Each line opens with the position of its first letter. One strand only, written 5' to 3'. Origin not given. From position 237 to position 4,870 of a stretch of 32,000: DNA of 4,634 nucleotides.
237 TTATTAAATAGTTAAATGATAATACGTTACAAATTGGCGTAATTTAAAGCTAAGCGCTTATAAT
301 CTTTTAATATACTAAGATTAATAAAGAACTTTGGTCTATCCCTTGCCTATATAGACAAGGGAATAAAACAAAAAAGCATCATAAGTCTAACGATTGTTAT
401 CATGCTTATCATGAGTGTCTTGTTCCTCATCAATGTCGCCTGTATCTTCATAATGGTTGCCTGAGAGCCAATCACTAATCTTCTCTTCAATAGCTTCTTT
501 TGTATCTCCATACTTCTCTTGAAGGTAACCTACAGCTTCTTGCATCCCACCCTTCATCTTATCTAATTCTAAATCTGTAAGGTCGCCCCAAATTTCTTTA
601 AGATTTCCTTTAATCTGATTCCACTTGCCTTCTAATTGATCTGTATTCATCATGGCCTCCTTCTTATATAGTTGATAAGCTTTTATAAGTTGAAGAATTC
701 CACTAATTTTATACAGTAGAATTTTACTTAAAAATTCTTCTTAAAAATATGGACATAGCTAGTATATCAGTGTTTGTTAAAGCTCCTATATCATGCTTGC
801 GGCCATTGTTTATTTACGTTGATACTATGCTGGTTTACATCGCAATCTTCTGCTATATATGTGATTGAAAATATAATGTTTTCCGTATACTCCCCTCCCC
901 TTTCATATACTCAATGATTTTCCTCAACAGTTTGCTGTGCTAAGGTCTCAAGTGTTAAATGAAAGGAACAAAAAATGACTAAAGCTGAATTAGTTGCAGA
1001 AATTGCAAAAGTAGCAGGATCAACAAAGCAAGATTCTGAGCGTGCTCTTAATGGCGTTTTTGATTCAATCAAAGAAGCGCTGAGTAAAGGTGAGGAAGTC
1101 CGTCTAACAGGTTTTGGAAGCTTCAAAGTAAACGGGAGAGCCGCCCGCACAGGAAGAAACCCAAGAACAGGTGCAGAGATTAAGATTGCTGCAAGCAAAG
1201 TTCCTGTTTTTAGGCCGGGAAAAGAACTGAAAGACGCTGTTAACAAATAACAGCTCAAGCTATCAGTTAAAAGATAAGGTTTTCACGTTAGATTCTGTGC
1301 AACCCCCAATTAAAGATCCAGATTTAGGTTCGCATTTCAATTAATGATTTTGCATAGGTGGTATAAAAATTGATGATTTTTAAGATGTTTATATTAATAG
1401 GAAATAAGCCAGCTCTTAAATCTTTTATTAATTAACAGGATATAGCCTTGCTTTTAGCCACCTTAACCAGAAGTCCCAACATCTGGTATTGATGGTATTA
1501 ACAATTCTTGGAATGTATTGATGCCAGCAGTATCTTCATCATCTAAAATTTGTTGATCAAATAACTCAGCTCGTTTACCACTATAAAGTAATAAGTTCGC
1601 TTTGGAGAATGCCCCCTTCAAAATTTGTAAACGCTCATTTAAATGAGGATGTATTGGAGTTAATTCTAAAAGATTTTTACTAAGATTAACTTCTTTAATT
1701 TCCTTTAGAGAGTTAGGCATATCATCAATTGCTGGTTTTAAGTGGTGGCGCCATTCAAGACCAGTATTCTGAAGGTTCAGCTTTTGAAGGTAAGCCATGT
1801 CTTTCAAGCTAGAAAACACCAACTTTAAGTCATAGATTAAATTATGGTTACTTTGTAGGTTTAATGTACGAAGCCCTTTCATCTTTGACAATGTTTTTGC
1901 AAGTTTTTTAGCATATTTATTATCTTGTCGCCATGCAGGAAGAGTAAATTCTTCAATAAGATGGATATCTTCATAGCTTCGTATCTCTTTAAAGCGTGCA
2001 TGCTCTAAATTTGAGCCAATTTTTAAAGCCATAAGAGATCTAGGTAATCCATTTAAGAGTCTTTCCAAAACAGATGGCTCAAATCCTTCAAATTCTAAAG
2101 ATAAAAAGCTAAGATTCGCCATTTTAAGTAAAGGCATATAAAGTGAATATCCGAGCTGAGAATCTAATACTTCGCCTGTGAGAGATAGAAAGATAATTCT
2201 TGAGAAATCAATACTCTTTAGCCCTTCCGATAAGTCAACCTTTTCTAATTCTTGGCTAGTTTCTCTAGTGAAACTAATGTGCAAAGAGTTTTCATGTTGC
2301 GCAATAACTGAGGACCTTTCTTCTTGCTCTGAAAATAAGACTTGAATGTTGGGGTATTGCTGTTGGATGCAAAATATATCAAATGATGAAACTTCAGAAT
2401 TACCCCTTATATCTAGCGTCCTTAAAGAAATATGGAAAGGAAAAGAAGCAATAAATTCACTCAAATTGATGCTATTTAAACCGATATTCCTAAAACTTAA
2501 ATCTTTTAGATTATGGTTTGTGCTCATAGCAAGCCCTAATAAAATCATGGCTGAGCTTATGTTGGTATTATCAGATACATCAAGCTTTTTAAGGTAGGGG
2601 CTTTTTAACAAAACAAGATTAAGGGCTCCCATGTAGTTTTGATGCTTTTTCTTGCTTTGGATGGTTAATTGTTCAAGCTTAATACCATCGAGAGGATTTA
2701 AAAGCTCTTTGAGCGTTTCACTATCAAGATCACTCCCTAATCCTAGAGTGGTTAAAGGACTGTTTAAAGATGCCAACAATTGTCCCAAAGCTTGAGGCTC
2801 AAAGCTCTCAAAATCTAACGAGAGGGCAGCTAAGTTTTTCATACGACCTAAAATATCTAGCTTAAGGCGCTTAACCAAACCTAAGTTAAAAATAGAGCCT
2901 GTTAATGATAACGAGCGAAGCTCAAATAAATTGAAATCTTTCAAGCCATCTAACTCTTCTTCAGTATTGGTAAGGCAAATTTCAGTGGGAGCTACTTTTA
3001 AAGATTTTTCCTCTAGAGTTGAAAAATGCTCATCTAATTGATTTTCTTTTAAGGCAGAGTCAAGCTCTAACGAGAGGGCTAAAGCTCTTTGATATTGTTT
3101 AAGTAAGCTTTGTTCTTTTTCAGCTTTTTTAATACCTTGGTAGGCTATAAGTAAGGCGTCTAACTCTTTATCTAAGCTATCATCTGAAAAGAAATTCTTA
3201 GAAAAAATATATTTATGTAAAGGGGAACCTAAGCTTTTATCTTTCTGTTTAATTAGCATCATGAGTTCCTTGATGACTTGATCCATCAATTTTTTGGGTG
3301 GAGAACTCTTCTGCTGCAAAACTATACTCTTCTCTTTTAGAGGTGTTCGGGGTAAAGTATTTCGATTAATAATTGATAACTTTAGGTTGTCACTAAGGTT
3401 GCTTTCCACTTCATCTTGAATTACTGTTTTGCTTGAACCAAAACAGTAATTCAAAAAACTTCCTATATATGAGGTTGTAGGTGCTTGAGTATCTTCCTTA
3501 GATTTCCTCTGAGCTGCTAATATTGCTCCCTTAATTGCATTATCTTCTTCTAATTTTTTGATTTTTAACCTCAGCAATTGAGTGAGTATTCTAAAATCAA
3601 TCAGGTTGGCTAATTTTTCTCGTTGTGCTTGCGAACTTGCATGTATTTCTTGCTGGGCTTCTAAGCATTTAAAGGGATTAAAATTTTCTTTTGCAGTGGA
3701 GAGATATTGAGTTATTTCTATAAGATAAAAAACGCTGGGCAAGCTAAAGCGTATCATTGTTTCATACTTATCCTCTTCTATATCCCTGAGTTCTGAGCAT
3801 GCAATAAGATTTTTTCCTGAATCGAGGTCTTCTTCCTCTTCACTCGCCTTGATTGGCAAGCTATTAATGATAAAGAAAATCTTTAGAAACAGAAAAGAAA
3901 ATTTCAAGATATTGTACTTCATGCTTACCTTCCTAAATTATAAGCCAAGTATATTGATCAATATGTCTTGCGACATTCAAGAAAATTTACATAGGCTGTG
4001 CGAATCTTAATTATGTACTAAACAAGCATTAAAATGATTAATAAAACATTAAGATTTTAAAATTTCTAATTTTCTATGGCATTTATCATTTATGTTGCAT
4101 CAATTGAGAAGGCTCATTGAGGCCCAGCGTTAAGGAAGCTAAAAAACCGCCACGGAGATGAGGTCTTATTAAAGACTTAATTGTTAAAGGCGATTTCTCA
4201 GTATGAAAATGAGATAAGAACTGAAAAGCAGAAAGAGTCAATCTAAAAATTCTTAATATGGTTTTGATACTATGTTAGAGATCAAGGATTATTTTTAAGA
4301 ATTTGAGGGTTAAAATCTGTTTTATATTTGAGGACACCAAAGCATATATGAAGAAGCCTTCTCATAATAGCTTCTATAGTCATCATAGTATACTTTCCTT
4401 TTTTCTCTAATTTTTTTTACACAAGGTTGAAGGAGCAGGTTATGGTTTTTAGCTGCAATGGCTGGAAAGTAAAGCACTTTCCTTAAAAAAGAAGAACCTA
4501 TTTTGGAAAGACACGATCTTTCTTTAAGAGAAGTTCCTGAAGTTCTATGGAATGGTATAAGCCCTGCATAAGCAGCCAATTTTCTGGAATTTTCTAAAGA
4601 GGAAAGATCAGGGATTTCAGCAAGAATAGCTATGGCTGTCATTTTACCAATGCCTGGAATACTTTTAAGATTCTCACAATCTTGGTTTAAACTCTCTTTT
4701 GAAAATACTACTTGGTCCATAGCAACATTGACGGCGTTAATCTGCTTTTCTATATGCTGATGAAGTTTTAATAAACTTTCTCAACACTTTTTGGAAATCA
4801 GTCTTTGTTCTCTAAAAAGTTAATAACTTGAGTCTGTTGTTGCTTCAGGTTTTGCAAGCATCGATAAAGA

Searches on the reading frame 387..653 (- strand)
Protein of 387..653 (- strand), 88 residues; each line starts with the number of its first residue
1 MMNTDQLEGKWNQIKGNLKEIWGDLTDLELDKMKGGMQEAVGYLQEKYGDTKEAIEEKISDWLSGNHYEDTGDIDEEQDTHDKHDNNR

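Call 58: search_protein_families(library=pfam, proteins=[window:387-653:-], max_evalue=0.01)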
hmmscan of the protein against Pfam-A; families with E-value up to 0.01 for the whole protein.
window:387-653:- (88 aa): 1 family
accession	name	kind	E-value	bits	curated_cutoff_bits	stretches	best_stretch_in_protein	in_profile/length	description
PF05532.17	CsbD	-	3.2e-16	59.4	40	1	5-56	1-52/53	CsbD-like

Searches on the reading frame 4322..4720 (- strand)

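Call 11: search_protein_families(library=pfam, proteins=[window:4322-4720:-])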
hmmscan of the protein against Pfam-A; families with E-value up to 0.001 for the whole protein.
window:4322-4720:- (132 aa): 1 family
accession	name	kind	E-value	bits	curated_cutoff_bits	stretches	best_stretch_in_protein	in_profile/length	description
PF02371.22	Transposase_20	-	7.2e-24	84.4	21.3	1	15-94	1-79/87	Transposase IS116/IS110/IS902 family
